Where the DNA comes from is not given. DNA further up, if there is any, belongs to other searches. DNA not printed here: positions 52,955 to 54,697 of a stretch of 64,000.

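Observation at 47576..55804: One 2,742-codon ORF beside flagellin fuses a methyltransferase, a ParB/NTase-like region, four GT2 glycosyltransferase modules and five TPR blocks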

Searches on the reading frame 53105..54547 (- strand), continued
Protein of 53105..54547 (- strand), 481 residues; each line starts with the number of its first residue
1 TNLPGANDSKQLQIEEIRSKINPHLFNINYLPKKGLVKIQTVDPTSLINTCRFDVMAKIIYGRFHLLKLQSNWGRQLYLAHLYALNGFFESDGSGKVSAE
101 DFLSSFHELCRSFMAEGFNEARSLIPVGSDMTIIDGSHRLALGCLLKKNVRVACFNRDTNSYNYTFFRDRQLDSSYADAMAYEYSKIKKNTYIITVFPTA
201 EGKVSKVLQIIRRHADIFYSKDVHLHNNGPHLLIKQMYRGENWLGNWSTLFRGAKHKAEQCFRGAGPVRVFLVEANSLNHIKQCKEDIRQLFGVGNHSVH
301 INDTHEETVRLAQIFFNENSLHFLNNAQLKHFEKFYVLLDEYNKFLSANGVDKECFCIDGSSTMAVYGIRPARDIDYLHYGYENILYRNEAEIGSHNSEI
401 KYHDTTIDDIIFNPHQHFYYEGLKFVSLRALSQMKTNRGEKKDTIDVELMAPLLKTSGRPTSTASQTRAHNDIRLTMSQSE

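Call 49: find_homologous_proteins(query=A1, max_evalue=1e-10)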
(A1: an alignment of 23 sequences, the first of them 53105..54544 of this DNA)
Query A1 (23 sequences) (480 aa, profile of the alignment): 301 proteins with E <= 1e-10 among 4762 candidates; the best 120 are listed.
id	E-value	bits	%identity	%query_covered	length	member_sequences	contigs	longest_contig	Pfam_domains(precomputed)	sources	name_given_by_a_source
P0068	1.2e-191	656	59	93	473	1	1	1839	-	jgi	jgi:hypothetical protein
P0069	1.2e-187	643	45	94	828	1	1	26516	PF00852.27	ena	-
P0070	1.5e-185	636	47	95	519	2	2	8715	-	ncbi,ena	-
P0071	1.9e-178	612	43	92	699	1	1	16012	PF05050.20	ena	-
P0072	2.9e-178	612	46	92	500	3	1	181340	-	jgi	jgi:hypothetical protein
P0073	8.8e-177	607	45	93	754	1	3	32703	PF05050.20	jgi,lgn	jgi:FkbM family methyltransferase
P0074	3.8e-176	605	43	94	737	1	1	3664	PF05050.20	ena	-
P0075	1.5e-175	603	45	92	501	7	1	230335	-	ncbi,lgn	-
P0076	1.3e-174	600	43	96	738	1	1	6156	PF05050.20,PF05575.17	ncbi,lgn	-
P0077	2.7e-174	599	46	92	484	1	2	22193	-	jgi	jgi:hypothetical protein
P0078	1.6e-173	596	41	93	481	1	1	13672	-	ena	-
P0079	1.9e-173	596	46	92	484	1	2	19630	-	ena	-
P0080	1.3e-170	587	45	87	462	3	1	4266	-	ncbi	-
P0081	5.2e-170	585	43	92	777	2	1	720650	PF05050.20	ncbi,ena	-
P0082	8.8e-169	581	45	87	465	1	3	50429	-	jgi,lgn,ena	-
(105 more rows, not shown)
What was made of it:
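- In other proteins it is fused to FkbM, GT2, GT10, GT25 or a polysaccharide deacetylase (call 49).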

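Call 52: search_solved_structures(query=A2, max_evalue=10, show_alignments=4)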
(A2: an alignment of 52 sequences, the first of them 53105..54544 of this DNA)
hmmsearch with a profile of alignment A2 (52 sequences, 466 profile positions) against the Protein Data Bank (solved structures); distinct sequences matched with E-value up to 10: 0.

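Call 60: search_protein_families(library=pfam, proteins=[L021:8864-16714:+, L016:528-6770:+, L041:8615-12445:+, L037:8615-12457:+, L006:9935-15088:+], max_evalue=0.000001)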
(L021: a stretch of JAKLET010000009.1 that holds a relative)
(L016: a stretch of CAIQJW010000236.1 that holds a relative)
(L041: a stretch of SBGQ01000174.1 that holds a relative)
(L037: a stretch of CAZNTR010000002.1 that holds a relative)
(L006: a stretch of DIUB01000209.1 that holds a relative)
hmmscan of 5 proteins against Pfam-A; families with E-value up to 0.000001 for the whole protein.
L021:8864-16714:+ (2617 aa): 22 families
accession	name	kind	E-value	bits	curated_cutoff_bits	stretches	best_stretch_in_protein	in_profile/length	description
PF14559.12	TPR_19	-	2.4e-49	166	25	1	1201-1254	7-60/68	Tetratricopeptide repeat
PF00535.33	Glycos_transf_2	-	2.6e-48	164.6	23.3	2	842-958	1-119/168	Glycosyl transferase family 2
PF13432.12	TPR_16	-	4.6e-36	123.3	32.7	1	1577-1637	4-64/65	Tetratricopeptide repeat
PF13428.12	TPR_14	-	4e-34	114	23.5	0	1189-1227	5-43/44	Tetratricopeptide repeat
PF07719.23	TPR_2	-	7.9e-30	100.9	27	0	2461-2492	2-33/34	Tetratricopeptide repeat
PF23914.1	TPR_CcmH_CycH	-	2.8e-21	76.4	42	0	2456-2549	46-142/158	Cytochrome c-type biogenesis protein H TPR domain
PF13181.12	TPR_8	-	1.5e-18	65.7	25.7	0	2461-2492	2-33/34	Tetratricopeptide repeat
PF12895.13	ANAPC3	-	2.1e-17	63.6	27.2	1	2439-2519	2-81/82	Anaphase-promoting complex, cyclosome, subunit 3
PF00515.34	TPR_1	-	3e-16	58.9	27.8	0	2461-2492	2-33/34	Tetratricopeptide repeat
PF13431.12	TPR_17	-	9.8e-16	57.1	24.4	0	2448-2480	1-33/34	Tetratricopeptide repeat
PF13641.12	Glyco_tranf_2_3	-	4.7e-14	53.4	27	0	841-1047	3-209/230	Glycosyltransferase like family 2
PF13414.12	TPR_11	-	2.3e-12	46.8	26.8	0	1955-1988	3-36/42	TPR repeat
PF13424.12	TPR_12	-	2.5e-11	44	30.1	0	2436-2491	13-76/77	Tetratricopeptide repeat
PF13429.12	TPR_15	-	5.6e-11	42.8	26.2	0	2461-2581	147-267/280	Tetratricopeptide repeat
PF13704.12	Glyco_tranf_2_4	-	9.8e-10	39.2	27.5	0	2231-2305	13-96/98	Glycosyl transferase family 2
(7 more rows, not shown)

L016:528-6770:+ (2081 aa): 18 families
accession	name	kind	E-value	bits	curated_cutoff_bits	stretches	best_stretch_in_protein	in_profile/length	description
PF00535.33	Glycos_transf_2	-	4.1e-68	229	23.3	3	1139-1309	1-167/168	Glycosyl transferase family 2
PF14559.12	TPR_19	-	1.4e-25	89.8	25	0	1491-1537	2-48/68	Tetratricopeptide repeat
PF13432.12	TPR_16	-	2.3e-24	85.9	32.7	0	1867-1923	7-63/65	Tetratricopeptide repeat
PF07719.23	TPR_2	-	1.1e-21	75.5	27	0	1892-1923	2-33/34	Tetratricopeptide repeat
PF13181.12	TPR_8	-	4.9e-21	73.5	25.7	0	1892-1922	2-32/34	Tetratricopeptide repeat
PF00515.34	TPR_1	-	7.1e-20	70.4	27.8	0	1892-1922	2-32/34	Tetratricopeptide repeat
PF13428.12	TPR_14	-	1.4e-17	62.9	23.5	0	1893-1932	3-42/44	Tetratricopeptide repeat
PF13414.12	TPR_11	-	1.9e-16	59.9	26.8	0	1870-1905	7-42/42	TPR repeat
PF13704.12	Glyco_tranf_2_4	-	4.6e-13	49.9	27.5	0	1650-1727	1-85/98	Glycosyl transferase family 2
PF13431.12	TPR_17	-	8.6e-13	47.9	24.4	0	1879-1911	1-33/34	Tetratricopeptide repeat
PF13641.12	Glyco_tranf_2_3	-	2.6e-12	47.7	27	0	1138-1339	3-203/230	Glycosyltransferase like family 2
PF13174.12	TPR_6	-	1.1e-10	41.9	26.3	0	1892-1923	1-32/33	Tetratricopeptide repeat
PF13424.12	TPR_12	-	1.3e-09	38.5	30.1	0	1872-1920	18-74/77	Tetratricopeptide repeat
PF23914.1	TPR_CcmH_CycH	-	2.8e-09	37.4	42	0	1882-1986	41-148/158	Cytochrome c-type biogenesis protein H TPR domain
PF10111.15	Glyco_tranf_2_2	-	4.4e-09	36.7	27.3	0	1150-1239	14-104/276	Glycosyltransferase like family 2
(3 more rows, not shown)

L041:8615-12445:+ (1277 aa): 3 families
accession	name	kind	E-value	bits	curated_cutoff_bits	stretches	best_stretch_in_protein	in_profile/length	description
PF05050.19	Methyltransf_21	-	9e-17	62.2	22.7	1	279-444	1-171/173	Methyltransferase FkbM domain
PF00535.33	Glycos_transf_2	-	1.1e-08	35.6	23.3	1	931-1022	4-94/168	Glycosyl transferase family 2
PF13704.12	Glyco_tranf_2_4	-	4.5e-07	30.7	27.5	0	934-1023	1-88/98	Glycosyl transferase family 2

L037:8615-12457:+ (1281 aa): 3 families
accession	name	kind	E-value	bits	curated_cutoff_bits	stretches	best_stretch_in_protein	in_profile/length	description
PF05050.19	Methyltransf_21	-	7.9e-16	59.1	22.7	1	283-437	1-153/173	Methyltransferase FkbM domain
PF00535.33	Glycos_transf_2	-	8.3e-08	32.8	23.3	1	933-1026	4-96/168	Glycosyl transferase family 2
PF13704.12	Glyco_tranf_2_4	-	1.4e-07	32.3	27.5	1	936-1032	1-95/98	Glycosyl transferase family 2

L006:9935-15088:+ (1718 aa): 13 families
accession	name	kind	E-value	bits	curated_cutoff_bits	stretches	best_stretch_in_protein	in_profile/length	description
PF00535.33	Glycos_transf_2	-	3.9e-51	173.8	23.3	3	825-941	1-114/168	Glycosyl transferase family 2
PF13704.12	Glyco_tranf_2_4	-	3e-16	60.1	27.5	0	509-597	1-87/98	Glycosyl transferase family 2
PF13432.12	TPR_16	-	3.1e-16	59.9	32.7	1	1180-1233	3-56/65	Tetratricopeptide repeat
PF14559.12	TPR_19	-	4.2e-16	59.5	25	1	1597-1663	2-68/68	Tetratricopeptide repeat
PF10111.15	Glyco_tranf_2_2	-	2.2e-13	50.8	27.3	0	842-946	17-127/276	Glycosyltransferase like family 2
PF07719.23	TPR_2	-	1.2e-12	47.4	27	0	1175-1206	2-33/34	Tetratricopeptide repeat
PF12895.13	ANAPC3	-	2.4e-10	41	27.2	0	1083-1134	30-79/82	Anaphase-promoting complex, cyclosome, subunit 3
PF13431.12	TPR_17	-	8.5e-10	38.6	24.4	0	1574-1607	1-34/34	Tetratricopeptide repeat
PF13428.12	TPR_14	-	1.1e-08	35.3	23.5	0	1174-1215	1-42/44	Tetratricopeptide repeat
PF13641.12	Glyco_tranf_2_3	-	2e-08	34.9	27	0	824-945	3-125/230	Glycosyltransferase like family 2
PF00515.34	TPR_1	-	9e-08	32.1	27.8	0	1176-1207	3-34/34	Tetratricopeptide repeat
PF13424.12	TPR_12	-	5.2e-07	30.2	30.1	0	1588-1648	5-73/77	Tetratricopeptide repeat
PF23914.1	TPR_CcmH_CycH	-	5.7e-07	30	42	0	1197-1310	39-155/158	Cytochrome c-type biogenesis protein H TPR domain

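Call 61: fold_search(model_id=the predicted structure, library=viral)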
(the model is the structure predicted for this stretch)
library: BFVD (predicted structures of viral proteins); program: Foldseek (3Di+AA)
matches with E <= 10: 478; with E <= 0.001: 6
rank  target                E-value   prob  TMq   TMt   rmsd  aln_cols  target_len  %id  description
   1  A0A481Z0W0            1.4e-16  1.00  0.51  0.51   3.7       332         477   23  Uncharacterized protein [Mimivirus LCMiAC01]
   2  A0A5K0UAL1            7.8e-14  1.00  0.56  0.38   7.0       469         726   15  Glycosyltransferase [Yasminevirus sp. GU-2018]
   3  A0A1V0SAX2            1.0e-13  1.00  0.52  0.30   3.8       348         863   19  Glycosyltransferase [Catovirus CTV1]
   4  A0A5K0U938            3.2e-07  1.00  0.41  0.31   9.4       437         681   11  Uncharacterized protein [Yasminevirus sp. GU-2018]
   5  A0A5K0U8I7            2.7e-06  1.00  0.42  0.30   5.6       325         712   14  Uncharacterized protein [Yasminevirus sp. GU-2018]
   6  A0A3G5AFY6            8.2e-04  1.00  0.33  0.25   7.2       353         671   10  mRNA capping enzyme [Satyrvirus sp.]
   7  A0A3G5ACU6            1.2e-03  1.00  0.18  0.42   4.3       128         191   18  Glycosyltransferase (Fragment) [Hyperionvirus sp.]
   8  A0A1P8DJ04            2.1e-03  1.00  0.22  0.68   3.5       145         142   18  (no name in the UniProt tables at hand)
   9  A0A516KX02            4.0e-03  0.60  0.13  0.19  16.2       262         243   12  (no name in the UniProt tables at hand)
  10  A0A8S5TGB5            8.3e-03  1.00  0.21  0.65   3.3       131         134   11  Nucleoside diphosphate kinase-like domain-containing protein [Phage sp. ctL4h4]
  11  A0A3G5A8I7            1.2e-02  0.99  0.23  0.29  15.9       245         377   17  Glycosyltransferase [Hyperionvirus sp.]
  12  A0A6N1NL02            1.4e-02  1.00  0.19  0.60   4.8       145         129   14  Nucleoside diphosphate kinase [Tupanvirus soda lake]
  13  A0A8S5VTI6            1.4e-02  1.00  0.17  0.43  11.2       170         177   18  (no name in the UniProt tables at hand)
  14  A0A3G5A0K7            1.6e-02  1.00  0.20  0.53   4.9       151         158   19  Uncharacterized protein [Faunusvirus sp.]
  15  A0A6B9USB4            1.8e-02  1.00  0.21  0.63   3.9       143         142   15  (no name in the UniProt tables at hand)
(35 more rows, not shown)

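Call 81: search_protein_families(library=pfam, proteins=[L041:3858-5438:-, L041:6453-7514:+, L041:7599-8270:-, L041:12445-13737:+, L041:17111-18652:+, L021:3790-5607:+, L021:5618-6535:+, L021:6544-7647:+, L021:7358-8404:+, L021:16543-18342:+], max_evalue=0.00001)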
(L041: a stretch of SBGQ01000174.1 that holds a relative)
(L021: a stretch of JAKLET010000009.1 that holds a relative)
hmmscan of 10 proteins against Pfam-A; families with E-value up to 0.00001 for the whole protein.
L041:3858-5438:- (526 aa): 2 families
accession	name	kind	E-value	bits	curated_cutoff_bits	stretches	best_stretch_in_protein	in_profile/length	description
PF03129.25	HGTP_anticodon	-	1.2e-20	73.9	21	1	429-517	2-93/94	Anticodon binding domain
PF00587.30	tRNA-synt_2b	-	1.7e-10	41.7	29.3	1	221-400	5-175/179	tRNA synthetase class II core domain (G, H, P, S and T)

L041:6453-7514:+ (353 aa): 2 families
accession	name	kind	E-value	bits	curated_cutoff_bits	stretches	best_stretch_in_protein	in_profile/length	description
PF01118.30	Semialdhyde_dh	-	2.4e-34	118.8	26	1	7-131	2-120/121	Semialdehyde dehydrogenase, NAD binding domain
PF02774.23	Semialdhyde_dhC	-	2.6e-30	106.3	26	1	160-333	1-183/184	Semialdehyde dehydrogenase, dimerisation domain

L041:7599-8270:- (223 aa): 0 families

L041:12445-13737:+ (430 aa): 12 families
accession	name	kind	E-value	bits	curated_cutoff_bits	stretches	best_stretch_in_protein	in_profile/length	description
PF00535.33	Glycos_transf_2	-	1.5e-20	74.3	23.3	1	10-175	1-167/168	Glycosyl transferase family 2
PF07719.23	TPR_2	-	2.2e-15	55.9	27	0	289-321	1-33/34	Tetratricopeptide repeat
PF12895.13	ANAPC3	-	3.8e-12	46.8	27.2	0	304-382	4-81/82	Anaphase-promoting complex, cyclosome, subunit 3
PF14559.12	TPR_19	-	6.6e-12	46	25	0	340-382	8-50/68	Tetratricopeptide repeat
PF13181.12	TPR_8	-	1.3e-11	44.1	25.7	0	326-353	4-31/34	Tetratricopeptide repeat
PF13432.12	TPR_16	-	2.9e-11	44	32.7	1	293-355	1-63/65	Tetratricopeptide repeat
PF13428.12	TPR_14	-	1.4e-10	41.2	23.5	0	261-297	7-43/44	Tetratricopeptide repeat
PF00515.34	TPR_1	-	3.4e-10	39.7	27.8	0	289-320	1-32/34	Tetratricopeptide repeat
PF13431.12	TPR_17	-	3.5e-09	36.6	24.4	0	311-330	1-20/34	Tetratricopeptide repeat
PF13424.12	TPR_12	-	6.3e-09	36.3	30.1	0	289-351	3-73/77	Tetratricopeptide repeat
PF13176.12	TPR_7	-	1e-08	35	27.9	0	325-354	1-32/36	Tetratricopeptide repeat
PF13374.12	TPR_10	-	6.6e-07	29.6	27.5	0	325-351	4-30/42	Tetratricopeptide repeat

L041:17111-18652:+ (513 aa): 2 families
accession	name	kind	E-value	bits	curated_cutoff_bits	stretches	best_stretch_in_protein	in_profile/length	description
PF07195.17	FliD_C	-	1.6e-41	142.7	25.4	1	260-497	3-233/236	Flagellar hook-associated protein 2 C-terminus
PF02465.23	FliD_N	-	6e-13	49.7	24.8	1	16-111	5-97/97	Flagellar hook-associated protein 2 N-terminus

L021:3790-5607:+ (605 aa): 1 family
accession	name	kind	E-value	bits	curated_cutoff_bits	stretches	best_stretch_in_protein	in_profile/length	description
PF13578.12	Methyltransf_24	-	4.6e-18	66.5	26.3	1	437-571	1-105/105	Methyltransferase domain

L021:5618-6535:+ (305 aa): 4 families
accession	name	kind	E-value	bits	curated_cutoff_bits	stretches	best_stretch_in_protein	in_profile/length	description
PF01370.27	Epimerase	-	5e-30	105.1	20.9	1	3-228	1-240/240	NAD dependent epimerase/dehydratase family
PF16363.11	GDP_Man_Dehyd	-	3.3e-17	63.4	27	1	4-231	1-259/332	GDP-mannose 4,6 dehydratase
PF04321.23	RmlD_sub_bind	-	9.3e-14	51.6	27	1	1-169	1-157/287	RmlD substrate binding domain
PF02719.21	Polysacc_synt_2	-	4.1e-06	26.6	20.2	0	54-213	61-216/293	Polysaccharide biosynthesis protein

L021:6544-7647:+ (367 aa): 1 family
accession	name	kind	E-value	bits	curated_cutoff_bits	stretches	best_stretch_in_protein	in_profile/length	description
PF01041.23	DegT_DnrJ_EryC1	-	3.4e-109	365.8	19.8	1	12-361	4-359/360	DegT/DnrJ/EryC1/StrS aminotransferase family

L021:7358-8404:+ (348 aa): 5 families
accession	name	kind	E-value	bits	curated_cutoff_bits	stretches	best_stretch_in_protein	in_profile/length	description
PF13649.12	Methyltransf_25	-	1.1e-14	55.3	27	1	136-230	1-97/97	Methyltransferase domain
PF08242.18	Methyltransf_12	-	5.1e-12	46.8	30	1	137-232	1-98/98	Methyltransferase domain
PF13847.12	Methyltransf_31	-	8.5e-11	42.2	27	1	135-238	6-113/145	Methyltransferase domain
PF08241.18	Methyltransf_11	-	2.2e-10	41.5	21.2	1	137-234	1-95/95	Methyltransferase domain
PF13489.12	Methyltransf_23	-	5.7e-10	39.6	27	1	115-319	6-160/164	Methyltransferase domain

L021:16543-18342:+ (599 aa): 18 families
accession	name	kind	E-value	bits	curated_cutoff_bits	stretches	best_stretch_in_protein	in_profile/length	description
PF07719.23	TPR_2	-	6.2e-38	126.2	27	0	251-281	3-33/34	Tetratricopeptide repeat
PF00515.34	TPR_1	-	1.4e-35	120.1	27.8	2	184-213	4-33/34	Tetratricopeptide repeat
PF13181.12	TPR_8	-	6.1e-30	101.3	25.7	0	251-281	3-33/34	Tetratricopeptide repeat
PF13432.12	TPR_16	-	7.2e-28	97.1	32.7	2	255-308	3-56/65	Tetratricopeptide repeat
PF14559.12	TPR_19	-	2.2e-27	95.6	25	3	89-145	1-57/68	Tetratricopeptide repeat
PF13431.12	TPR_17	-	2.2e-27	93.4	24.4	1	203-235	1-33/34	Tetratricopeptide repeat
PF13428.12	TPR_14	-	8.6e-27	91.3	23.5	0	114-156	2-44/44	Tetratricopeptide repeat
PF13414.12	TPR_11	-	5.2e-26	90.5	26.8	1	189-229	2-42/42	TPR repeat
PF13424.12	TPR_12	-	6.7e-24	84.3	30.1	1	182-245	4-75/77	Tetratricopeptide repeat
PF13176.12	TPR_7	-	1.3e-21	75.2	27.9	0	251-281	1-31/36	Tetratricopeptide repeat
PF13374.12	TPR_10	-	1.1e-16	60.6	27.5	0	215-244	2-31/42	Tetratricopeptide repeat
PF24575.1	TPR_Slam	-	3.9e-15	56.6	35.2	0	188-237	54-103/104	Surface lipoprotein assembly modifier, N-terminal TPR repeats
PF07721.20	TPR_4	-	8.4e-12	45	27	0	215-240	1-26/26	Tetratricopeptide repeat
PF17874.7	TPR_MalT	-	1.1e-09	38.4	45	0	187-245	86-152/336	MalT-like TPR region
PF12895.13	ANAPC3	-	1.3e-09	38.7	27.2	0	263-309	3-49/82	Anaphase-promoting complex, cyclosome, subunit 3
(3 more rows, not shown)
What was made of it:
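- L021 carries aminotransferase, epimerase and methyltransferase genes directly upstream, as in a typical flagellin glycosylation island (call 81).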
